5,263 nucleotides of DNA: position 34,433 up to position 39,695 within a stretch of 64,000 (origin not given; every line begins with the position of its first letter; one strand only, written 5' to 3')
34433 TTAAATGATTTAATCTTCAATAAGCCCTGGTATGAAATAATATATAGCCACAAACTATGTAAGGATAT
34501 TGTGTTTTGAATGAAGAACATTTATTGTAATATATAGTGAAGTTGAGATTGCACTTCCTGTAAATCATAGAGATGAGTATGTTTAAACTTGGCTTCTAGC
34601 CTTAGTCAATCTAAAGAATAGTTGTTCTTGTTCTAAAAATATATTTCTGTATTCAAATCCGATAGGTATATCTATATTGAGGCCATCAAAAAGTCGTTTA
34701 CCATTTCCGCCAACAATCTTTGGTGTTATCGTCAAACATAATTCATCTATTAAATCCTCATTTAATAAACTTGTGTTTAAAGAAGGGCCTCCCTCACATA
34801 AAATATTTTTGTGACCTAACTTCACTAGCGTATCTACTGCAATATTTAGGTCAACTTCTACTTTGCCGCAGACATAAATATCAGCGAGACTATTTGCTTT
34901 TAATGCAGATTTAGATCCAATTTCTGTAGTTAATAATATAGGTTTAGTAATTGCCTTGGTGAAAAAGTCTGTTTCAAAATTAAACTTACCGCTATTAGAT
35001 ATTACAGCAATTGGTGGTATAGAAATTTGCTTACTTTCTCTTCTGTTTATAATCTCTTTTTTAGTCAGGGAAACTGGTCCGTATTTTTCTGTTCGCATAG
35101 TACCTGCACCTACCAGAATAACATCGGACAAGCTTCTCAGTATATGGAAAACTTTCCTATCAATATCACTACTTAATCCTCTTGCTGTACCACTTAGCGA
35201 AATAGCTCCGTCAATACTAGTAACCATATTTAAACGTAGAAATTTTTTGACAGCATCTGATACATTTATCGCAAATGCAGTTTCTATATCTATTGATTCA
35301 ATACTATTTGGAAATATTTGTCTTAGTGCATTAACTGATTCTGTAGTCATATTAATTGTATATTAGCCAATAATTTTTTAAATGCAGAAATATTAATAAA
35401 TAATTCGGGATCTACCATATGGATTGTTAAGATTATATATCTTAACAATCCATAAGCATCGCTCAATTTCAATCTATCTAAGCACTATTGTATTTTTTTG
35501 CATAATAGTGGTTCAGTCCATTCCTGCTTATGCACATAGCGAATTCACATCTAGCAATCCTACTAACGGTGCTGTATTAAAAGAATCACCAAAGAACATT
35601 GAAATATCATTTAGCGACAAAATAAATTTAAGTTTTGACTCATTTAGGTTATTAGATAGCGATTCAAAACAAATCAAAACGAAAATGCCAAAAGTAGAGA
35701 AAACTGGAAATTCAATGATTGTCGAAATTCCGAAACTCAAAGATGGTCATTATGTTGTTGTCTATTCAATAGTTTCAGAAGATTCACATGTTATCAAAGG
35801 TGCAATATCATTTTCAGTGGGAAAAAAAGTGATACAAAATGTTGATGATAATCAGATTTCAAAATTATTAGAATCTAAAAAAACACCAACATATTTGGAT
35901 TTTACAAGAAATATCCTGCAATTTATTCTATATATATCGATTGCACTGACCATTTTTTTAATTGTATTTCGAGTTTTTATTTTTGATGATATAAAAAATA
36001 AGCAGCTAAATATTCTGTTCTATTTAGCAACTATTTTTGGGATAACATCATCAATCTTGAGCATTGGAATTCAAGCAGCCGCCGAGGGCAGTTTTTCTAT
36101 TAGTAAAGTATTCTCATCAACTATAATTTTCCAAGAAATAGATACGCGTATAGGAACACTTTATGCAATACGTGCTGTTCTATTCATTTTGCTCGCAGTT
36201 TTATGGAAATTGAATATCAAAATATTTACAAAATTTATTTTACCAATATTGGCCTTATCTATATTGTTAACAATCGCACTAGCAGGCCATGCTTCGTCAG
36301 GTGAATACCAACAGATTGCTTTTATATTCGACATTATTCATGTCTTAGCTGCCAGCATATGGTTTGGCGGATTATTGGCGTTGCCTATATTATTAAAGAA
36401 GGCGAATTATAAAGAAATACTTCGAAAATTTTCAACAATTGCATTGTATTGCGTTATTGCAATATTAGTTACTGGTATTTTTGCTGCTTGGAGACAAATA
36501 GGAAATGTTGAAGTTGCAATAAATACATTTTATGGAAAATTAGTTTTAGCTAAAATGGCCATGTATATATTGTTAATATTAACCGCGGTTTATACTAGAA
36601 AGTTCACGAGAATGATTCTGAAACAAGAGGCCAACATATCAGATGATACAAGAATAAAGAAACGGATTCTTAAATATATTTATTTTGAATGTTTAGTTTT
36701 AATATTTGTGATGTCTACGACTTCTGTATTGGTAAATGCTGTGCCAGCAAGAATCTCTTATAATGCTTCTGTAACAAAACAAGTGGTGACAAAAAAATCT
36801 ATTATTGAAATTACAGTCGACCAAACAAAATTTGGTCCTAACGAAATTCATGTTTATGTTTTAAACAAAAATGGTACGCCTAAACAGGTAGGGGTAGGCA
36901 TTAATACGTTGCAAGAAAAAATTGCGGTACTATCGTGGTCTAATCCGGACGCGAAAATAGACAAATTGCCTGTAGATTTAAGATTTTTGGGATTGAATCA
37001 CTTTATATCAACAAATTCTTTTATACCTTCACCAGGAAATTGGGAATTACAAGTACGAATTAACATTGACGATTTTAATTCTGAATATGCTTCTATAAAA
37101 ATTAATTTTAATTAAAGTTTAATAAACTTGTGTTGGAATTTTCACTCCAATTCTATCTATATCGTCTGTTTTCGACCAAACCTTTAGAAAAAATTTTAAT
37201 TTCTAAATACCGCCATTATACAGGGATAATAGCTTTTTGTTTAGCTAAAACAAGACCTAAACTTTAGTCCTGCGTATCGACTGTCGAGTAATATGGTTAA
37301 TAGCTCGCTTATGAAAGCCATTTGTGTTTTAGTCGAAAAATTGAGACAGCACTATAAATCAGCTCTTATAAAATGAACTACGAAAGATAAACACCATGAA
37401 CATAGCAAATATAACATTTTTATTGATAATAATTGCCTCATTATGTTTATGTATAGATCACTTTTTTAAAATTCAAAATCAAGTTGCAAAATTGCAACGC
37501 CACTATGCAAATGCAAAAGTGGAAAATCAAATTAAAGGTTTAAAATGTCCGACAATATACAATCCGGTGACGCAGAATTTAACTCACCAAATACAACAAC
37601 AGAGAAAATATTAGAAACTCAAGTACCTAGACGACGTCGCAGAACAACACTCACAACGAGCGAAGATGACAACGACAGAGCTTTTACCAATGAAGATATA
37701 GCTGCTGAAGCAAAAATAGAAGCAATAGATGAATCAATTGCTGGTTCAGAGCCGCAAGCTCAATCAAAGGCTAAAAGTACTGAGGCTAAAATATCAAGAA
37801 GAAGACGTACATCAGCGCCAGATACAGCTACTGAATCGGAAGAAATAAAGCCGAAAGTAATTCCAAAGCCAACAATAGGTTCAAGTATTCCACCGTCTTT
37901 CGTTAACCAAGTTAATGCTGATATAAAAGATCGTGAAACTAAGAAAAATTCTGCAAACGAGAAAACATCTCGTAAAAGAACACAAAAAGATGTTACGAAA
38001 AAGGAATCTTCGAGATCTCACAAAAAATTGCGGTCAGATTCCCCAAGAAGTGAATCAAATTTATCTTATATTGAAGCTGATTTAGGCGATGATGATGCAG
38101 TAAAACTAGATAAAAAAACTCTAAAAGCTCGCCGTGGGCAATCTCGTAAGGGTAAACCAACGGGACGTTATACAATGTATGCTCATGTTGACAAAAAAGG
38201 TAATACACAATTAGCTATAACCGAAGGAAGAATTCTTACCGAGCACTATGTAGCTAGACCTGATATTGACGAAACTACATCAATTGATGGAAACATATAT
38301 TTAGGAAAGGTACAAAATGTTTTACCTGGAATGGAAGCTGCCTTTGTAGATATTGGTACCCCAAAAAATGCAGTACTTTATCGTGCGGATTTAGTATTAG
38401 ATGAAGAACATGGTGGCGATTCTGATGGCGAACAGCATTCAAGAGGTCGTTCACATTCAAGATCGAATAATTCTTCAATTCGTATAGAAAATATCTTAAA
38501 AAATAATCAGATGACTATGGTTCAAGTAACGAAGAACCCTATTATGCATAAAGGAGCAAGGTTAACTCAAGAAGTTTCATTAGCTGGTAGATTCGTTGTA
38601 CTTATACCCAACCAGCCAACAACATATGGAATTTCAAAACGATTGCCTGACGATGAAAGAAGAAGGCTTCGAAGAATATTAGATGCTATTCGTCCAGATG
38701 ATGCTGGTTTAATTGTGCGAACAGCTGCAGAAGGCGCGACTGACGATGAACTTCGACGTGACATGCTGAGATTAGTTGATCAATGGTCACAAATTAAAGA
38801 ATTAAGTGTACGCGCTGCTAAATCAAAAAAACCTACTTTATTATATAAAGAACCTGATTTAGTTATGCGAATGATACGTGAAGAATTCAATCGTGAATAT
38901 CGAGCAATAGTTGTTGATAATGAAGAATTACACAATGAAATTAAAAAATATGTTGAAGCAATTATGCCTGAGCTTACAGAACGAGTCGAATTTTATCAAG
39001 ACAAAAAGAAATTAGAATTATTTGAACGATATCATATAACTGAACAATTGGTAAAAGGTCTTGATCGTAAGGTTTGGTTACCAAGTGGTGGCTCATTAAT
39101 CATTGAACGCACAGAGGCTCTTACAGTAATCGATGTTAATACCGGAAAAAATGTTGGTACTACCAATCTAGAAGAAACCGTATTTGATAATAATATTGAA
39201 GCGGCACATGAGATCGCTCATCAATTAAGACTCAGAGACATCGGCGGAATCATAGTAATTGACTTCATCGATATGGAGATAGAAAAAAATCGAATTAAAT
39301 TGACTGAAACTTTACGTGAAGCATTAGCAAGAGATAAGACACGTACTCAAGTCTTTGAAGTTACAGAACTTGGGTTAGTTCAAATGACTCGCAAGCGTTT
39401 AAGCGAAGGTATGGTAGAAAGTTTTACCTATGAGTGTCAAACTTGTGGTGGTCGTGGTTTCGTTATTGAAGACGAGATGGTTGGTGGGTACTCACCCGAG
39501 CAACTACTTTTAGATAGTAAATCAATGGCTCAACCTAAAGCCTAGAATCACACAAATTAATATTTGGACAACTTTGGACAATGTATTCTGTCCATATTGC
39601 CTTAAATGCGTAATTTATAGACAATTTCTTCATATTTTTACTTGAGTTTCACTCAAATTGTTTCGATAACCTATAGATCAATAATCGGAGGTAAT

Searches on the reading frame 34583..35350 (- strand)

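Call 62: search_protein_families(library=pfam, proteins=[window:34583-35350:-], max_evalue=0.01)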
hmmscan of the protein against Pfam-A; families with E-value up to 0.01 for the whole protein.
window:34583-35350:- (255 aa): 1 family
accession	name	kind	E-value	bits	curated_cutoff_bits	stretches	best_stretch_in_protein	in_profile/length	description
PF01872.23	RibD_C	-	1e-33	117.3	24.1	1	37-227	2-179/197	RibD C-terminal domain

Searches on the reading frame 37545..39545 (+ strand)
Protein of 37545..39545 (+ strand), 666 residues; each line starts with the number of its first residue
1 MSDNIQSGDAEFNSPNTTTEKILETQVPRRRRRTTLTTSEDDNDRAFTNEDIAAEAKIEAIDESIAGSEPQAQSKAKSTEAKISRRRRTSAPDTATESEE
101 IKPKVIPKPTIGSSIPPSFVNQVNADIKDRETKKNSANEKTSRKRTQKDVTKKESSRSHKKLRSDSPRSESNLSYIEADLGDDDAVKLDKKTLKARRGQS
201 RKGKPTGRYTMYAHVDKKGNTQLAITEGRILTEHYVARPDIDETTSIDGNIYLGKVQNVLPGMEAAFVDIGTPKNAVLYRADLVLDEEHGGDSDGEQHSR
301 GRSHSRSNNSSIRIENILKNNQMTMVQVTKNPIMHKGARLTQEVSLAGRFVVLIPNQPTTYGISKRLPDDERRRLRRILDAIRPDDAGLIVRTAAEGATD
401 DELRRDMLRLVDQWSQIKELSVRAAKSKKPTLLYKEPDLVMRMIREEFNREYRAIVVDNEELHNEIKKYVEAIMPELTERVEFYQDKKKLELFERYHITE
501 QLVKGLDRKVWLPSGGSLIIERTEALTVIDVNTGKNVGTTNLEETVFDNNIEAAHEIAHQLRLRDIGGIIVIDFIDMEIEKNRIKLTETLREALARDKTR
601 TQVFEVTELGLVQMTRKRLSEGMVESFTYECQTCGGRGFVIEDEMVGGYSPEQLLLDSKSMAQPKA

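Call 62: search_protein_families(library=pfam, proteins=[window:37545-39545:+], max_evalue=0.01)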
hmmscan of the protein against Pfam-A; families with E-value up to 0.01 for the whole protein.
window:37545-39545:+ (666 aa): 2 families
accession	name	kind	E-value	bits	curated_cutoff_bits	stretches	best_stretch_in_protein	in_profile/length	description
PF10150.14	RNase_E_G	-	1.7e-102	342.9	25.5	1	345-618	1-269/270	Ribonuclease E/G family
PF19916.4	VMAP-M0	-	0.0076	17.2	25.9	0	367-420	1-53/104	vWA-MoxR associated protein middle region 0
